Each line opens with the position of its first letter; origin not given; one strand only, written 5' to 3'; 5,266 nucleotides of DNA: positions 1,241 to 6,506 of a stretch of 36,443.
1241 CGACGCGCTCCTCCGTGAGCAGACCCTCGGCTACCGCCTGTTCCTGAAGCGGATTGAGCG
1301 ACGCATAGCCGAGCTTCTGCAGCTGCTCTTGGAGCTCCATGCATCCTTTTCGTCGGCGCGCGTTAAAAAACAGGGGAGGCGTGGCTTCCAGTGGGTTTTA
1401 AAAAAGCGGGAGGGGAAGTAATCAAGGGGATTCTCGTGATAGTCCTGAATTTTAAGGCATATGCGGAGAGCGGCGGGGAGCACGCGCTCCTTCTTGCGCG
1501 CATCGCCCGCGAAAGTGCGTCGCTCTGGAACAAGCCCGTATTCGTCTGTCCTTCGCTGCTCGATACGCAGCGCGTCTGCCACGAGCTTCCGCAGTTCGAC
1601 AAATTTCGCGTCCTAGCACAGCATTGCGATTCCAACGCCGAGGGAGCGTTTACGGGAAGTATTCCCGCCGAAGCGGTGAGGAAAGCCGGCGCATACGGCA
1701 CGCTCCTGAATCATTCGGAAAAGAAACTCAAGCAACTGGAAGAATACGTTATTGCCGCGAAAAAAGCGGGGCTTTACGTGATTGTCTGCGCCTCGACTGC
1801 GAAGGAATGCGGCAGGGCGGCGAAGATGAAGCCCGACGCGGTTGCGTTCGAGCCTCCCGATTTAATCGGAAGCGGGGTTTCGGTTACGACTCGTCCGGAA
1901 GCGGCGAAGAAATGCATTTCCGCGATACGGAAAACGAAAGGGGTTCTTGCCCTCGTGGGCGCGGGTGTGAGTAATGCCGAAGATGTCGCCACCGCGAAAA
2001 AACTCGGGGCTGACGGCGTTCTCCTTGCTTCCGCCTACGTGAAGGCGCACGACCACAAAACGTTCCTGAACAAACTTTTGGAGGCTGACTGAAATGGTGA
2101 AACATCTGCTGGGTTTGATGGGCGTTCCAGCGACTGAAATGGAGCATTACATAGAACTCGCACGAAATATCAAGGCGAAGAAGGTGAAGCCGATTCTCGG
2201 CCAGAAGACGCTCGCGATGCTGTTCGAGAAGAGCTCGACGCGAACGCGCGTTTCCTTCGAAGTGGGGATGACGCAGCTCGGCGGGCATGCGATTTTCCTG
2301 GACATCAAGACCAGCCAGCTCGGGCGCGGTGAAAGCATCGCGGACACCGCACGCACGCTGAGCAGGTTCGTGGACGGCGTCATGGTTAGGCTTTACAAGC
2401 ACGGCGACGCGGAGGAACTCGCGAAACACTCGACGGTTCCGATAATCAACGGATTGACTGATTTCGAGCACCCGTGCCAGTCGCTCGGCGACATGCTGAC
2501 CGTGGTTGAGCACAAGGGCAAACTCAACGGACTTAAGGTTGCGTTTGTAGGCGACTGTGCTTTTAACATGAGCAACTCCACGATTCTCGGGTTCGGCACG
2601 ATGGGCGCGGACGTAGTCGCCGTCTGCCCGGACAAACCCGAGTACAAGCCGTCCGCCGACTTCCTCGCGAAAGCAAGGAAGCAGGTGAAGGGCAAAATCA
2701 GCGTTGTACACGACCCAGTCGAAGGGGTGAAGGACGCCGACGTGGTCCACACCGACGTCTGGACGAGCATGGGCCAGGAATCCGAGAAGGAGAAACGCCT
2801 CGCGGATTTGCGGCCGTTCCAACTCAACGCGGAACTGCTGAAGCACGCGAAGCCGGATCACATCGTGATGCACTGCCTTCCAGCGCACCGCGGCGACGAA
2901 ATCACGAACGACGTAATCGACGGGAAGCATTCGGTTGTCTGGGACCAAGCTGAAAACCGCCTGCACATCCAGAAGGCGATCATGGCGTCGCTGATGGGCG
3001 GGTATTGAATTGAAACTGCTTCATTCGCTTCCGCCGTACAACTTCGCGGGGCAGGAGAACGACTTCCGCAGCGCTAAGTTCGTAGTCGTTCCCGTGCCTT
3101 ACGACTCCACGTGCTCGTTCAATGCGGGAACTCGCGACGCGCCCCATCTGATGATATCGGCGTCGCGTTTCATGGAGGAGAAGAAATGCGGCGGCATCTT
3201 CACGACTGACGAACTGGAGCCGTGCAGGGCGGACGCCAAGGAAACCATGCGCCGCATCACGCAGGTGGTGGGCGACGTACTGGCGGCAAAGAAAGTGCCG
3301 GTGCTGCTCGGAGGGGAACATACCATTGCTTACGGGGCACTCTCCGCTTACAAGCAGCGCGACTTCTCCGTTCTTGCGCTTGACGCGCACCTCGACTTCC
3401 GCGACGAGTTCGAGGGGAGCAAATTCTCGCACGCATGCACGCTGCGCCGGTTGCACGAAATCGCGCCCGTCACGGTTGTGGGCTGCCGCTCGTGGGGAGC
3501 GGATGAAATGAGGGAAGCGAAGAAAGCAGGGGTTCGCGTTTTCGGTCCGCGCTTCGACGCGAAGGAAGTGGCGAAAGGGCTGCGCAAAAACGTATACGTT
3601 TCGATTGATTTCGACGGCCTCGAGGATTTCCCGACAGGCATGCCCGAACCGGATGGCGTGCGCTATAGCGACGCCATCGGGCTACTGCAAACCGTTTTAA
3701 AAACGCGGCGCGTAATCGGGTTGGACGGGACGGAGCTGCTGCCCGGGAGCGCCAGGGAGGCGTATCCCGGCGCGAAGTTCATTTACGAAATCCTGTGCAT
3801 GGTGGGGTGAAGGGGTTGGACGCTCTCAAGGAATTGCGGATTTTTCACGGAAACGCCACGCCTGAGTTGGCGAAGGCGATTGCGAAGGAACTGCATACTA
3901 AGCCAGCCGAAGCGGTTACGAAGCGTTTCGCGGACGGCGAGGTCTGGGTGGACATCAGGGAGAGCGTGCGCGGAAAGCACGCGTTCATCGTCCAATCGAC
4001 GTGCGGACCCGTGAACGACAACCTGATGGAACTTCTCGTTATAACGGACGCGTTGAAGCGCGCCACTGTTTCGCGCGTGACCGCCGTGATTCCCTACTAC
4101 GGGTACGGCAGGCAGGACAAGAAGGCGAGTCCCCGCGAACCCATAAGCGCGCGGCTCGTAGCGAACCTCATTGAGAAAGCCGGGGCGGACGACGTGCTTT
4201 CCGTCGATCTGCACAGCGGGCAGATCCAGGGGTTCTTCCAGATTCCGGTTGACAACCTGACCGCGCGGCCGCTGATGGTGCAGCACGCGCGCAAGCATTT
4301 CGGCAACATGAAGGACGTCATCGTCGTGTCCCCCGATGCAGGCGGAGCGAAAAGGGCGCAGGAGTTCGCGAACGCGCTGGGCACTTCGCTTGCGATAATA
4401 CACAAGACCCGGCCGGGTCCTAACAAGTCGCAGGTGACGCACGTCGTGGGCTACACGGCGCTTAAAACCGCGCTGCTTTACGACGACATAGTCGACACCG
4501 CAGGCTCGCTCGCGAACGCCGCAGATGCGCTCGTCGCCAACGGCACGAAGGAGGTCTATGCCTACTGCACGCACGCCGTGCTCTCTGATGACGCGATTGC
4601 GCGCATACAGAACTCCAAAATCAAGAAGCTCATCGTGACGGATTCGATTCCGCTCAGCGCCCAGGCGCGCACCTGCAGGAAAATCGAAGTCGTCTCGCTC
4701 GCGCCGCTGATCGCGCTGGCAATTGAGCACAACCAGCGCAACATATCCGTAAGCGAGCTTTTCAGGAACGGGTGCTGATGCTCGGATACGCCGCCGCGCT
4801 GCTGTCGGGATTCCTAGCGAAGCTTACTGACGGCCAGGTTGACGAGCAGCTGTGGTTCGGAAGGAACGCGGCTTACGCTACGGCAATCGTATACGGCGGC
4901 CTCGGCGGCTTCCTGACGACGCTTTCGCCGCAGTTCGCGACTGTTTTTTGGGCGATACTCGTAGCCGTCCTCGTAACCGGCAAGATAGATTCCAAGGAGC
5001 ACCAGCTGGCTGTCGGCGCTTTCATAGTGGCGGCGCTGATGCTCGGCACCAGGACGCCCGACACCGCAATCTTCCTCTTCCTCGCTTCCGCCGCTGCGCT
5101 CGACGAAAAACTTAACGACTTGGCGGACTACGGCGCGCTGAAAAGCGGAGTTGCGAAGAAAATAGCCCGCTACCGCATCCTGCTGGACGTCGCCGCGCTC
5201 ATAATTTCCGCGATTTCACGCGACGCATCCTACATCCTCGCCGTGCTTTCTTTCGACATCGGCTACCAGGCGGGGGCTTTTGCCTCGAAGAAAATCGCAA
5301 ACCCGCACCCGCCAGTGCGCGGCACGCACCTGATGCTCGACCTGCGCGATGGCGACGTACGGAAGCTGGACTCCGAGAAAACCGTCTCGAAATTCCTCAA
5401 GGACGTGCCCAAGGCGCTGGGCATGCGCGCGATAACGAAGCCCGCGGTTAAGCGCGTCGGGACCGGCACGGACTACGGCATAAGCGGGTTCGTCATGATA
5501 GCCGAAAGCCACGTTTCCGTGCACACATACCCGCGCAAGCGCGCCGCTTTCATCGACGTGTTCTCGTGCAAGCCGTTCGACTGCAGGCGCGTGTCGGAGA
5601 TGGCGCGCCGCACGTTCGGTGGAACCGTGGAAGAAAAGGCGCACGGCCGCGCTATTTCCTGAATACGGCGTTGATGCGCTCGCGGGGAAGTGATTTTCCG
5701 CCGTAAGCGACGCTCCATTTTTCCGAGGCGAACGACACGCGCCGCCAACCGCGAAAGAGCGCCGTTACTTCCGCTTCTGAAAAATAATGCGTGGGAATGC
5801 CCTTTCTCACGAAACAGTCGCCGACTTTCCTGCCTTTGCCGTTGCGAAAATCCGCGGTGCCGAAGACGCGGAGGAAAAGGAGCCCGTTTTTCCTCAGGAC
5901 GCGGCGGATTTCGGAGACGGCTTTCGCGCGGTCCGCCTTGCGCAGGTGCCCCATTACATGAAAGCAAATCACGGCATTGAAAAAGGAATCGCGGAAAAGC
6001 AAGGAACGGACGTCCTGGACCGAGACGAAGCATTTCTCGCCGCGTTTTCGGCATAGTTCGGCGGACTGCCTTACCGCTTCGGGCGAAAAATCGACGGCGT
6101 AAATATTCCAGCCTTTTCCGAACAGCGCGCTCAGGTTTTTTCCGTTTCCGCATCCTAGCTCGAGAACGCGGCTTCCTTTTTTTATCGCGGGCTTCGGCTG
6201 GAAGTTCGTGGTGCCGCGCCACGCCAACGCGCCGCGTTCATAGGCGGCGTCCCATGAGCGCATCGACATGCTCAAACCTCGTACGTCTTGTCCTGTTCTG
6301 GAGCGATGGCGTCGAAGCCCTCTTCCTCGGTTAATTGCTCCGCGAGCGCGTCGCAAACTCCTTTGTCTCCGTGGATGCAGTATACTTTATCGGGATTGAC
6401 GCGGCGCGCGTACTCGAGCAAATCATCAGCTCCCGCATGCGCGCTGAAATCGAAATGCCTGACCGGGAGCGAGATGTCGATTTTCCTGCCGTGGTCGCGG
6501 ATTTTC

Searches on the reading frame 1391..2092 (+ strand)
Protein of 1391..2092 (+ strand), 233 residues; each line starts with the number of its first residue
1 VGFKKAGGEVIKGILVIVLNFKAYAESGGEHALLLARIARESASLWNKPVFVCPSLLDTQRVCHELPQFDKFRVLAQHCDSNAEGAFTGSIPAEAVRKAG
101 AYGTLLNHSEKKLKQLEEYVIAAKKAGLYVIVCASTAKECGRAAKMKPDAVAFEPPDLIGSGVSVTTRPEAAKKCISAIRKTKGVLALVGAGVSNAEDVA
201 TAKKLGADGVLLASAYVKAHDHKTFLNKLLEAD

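Call 5: search_protein_families(library=pfam, proteins=[window:1391-2092:+], max_evalue=0.00001)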
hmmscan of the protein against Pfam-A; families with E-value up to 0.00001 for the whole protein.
window:1391-2092:+ (233 aa): 3 families
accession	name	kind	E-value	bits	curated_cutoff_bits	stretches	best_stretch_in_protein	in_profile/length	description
PF00121.24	TIM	-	1.3e-34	120.3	20.1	1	16-226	2-242/245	Triosephosphate isomerase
PF05690.20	ThiG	-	2.1e-06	27.7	23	1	159-222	155-213/247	Thiazole biosynthesis protein ThiG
PF03060.21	NMO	-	3.9e-06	26.9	28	1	117-223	126-232/331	Nitronate monooxygenase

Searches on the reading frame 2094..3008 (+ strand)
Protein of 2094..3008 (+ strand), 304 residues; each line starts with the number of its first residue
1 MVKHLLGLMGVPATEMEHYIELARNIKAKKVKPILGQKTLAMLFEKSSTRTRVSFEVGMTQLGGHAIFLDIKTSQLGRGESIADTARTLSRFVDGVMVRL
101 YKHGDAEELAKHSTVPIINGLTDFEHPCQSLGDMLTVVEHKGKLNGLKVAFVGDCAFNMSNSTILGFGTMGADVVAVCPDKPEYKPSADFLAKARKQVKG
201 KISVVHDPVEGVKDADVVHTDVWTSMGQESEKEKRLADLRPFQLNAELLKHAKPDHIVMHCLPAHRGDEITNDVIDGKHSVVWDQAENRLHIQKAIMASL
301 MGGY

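Call 5: search_protein_families(library=pfam, proteins=[window:2094-3008:+], max_evalue=0.00001)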
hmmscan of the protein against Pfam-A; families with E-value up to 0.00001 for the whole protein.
window:2094-3008:+ (304 aa): 2 families
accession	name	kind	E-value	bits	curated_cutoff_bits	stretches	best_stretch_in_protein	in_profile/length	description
PF00185.30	OTCace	-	1.4e-56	191.4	29.4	1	145-299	1-156/157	Aspartate/ornithine carbamoyltransferase, Asp/Orn binding domain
PF02729.26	OTCace_N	-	1.2e-46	158.9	29.9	1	3-139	1-148/148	Aspartate/ornithine carbamoyltransferase, carbamoyl-P binding domain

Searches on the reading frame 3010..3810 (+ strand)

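Call 5: search_protein_families(library=pfam, proteins=[window:3010-3810:+], max_evalue=0.00001)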
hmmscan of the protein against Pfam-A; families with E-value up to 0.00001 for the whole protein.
window:3010-3810:+ (266 aa): 1 family
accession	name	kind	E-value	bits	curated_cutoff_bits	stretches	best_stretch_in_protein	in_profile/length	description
PF00491.26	Arginase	-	1.3e-40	140.1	22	1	23-261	2-277/280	Arginase family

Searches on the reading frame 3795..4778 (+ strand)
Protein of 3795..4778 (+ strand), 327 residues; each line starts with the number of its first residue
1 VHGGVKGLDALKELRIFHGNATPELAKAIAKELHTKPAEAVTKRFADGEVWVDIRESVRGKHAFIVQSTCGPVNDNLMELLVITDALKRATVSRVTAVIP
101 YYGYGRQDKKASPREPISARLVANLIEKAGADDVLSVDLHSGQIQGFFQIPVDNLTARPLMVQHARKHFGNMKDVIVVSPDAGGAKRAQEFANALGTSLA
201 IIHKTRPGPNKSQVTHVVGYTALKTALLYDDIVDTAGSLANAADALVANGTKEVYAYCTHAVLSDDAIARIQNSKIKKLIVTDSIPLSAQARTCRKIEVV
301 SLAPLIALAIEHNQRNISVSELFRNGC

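Call 5: search_protein_families(library=pfam, proteins=[window:3795-4778:+], max_evalue=0.00001)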
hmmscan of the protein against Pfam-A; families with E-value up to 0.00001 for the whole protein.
window:3795-4778:+ (327 aa): 3 families
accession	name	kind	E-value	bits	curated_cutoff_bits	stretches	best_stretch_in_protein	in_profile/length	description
PF13793.12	Pribosyltran_N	-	2.8e-49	166.3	25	1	15-130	2-117/117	N-terminal domain of ribose phosphate pyrophosphokinase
PF14572.12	Pribosyl_synth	-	9e-25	88.1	27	1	216-324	76-184/184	Phosphoribosyl synthetase-associated domain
PF00156.33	Pribosyltran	-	3e-12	46.6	26.3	1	162-264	20-128/158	Phosphoribosyl transferase domain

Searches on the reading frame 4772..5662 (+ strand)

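Call 5: search_protein_families(library=pfam, proteins=[window:4772-5662:+], max_evalue=0.00001)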
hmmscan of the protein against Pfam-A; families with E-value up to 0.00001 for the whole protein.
window:4772-5662:+ (296 aa): 1 family
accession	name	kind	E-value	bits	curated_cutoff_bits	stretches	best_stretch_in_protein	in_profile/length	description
PF02675.21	AdoMet_dc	-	1.3e-21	77.4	25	1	186-285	1-97/107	S-adenosylmethionine decarboxylase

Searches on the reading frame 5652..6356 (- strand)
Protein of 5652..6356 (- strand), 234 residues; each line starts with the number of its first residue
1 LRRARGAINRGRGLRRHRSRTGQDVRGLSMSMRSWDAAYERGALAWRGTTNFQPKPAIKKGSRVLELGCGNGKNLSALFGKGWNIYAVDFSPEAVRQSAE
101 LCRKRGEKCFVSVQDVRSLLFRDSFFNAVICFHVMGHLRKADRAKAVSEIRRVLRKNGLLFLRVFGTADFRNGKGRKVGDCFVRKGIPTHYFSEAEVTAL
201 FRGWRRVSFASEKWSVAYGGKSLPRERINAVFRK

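Call 5: search_protein_families(library=pfam, proteins=[window:5652-6356:-], max_evalue=0.00001)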
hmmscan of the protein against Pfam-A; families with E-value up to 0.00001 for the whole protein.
window:5652-6356:- (234 aa): 7 families
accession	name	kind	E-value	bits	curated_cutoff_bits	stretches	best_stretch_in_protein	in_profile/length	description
PF13649.12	Methyltransf_25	-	1.1e-20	74.6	27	1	64-158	1-97/97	Methyltransferase domain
PF08241.18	Methyltransf_11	-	1.2e-20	74.3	21.2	1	65-162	1-95/95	Methyltransferase domain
PF13489.12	Methyltransf_23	-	1.4e-18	67.6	27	1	49-202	12-155/164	Methyltransferase domain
PF08242.18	Methyltransf_12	-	3.1e-15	57.1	30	1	65-160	1-98/98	Methyltransferase domain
PF13847.12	Methyltransf_31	-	3.5e-15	56.4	27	1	58-163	1-110/145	Methyltransferase domain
PF02353.26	CMAS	-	6.7e-07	29.3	27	1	56-187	58-189/273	Mycolic acid cyclopropane synthetase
PF05724.17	TPMT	-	5.8e-06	26.6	26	0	34-100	5-78/218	Thiopurine S-methyltransferase (TPMT)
